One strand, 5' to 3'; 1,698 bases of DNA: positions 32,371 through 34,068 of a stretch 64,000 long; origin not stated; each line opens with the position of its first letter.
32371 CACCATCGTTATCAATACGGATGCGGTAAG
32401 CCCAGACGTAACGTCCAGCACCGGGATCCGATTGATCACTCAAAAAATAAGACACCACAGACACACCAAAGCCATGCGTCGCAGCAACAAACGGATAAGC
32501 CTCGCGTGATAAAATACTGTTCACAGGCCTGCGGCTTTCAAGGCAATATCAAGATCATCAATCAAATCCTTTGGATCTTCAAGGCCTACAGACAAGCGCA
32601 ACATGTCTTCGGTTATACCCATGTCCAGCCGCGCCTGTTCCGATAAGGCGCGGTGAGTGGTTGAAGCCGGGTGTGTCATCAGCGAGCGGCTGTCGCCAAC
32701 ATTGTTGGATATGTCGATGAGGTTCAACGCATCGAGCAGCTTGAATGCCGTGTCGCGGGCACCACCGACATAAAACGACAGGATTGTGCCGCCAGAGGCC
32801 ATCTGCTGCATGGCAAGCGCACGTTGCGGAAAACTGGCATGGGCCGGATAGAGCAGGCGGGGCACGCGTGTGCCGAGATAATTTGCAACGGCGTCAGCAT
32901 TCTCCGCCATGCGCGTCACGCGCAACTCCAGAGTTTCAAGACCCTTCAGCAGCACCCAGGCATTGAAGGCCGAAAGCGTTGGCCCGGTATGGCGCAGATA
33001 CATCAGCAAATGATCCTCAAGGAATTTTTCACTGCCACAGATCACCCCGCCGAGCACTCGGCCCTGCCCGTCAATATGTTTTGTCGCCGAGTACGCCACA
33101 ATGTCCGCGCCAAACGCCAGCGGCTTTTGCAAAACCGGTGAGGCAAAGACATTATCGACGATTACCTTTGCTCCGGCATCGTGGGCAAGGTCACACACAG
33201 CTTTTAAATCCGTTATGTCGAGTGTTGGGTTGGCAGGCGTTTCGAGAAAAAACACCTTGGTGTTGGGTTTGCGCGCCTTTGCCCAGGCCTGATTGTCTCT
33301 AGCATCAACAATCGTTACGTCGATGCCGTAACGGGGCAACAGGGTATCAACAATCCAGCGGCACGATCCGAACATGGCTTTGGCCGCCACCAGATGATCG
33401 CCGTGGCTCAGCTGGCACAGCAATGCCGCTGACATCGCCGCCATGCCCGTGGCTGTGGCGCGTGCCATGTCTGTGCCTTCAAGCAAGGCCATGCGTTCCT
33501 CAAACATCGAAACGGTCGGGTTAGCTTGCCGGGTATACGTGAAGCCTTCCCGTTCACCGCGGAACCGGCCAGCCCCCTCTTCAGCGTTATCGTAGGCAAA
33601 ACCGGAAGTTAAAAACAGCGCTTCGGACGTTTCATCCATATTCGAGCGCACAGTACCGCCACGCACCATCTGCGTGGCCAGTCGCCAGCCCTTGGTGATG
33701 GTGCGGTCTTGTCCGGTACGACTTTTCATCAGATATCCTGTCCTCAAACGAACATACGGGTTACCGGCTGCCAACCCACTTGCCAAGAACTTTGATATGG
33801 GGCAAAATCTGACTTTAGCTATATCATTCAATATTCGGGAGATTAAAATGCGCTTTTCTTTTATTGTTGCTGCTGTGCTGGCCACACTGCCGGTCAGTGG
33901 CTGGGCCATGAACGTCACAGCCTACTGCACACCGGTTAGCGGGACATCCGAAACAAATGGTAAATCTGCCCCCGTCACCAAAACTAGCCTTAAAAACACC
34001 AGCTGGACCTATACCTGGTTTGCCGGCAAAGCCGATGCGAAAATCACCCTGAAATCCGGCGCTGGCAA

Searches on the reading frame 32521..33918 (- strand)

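Call 11: search_protein_families(library=pfam, proteins=[window:32521-33918:-], max_evalue=0.01)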
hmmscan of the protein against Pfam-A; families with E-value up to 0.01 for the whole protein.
window:32521-33918:- (465 aa): 5 families
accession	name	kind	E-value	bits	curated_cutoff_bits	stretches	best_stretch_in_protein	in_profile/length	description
PF01053.26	Cys_Met_Meta_PP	-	4.2e-119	397.9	27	1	82-461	2-381/381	Cys/Met metabolism PLP-dependent enzyme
PF00155.27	Aminotran_1_2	-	8.2e-06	25.7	19.7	1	141-297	66-235/361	Aminotransferase class I and II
PF02347.22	GDC-P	-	1e-05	25.1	26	1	149-278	125-256/429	Glycine cleavage system P-protein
PF00266.25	Aminotran_5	-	0.00037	20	21.5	1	154-299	69-217/371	Aminotransferase class-V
PF06838.17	Met_gamma_lyase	-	0.001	18.2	24.2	1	217-302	153-245/405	Methionine gamma-lyase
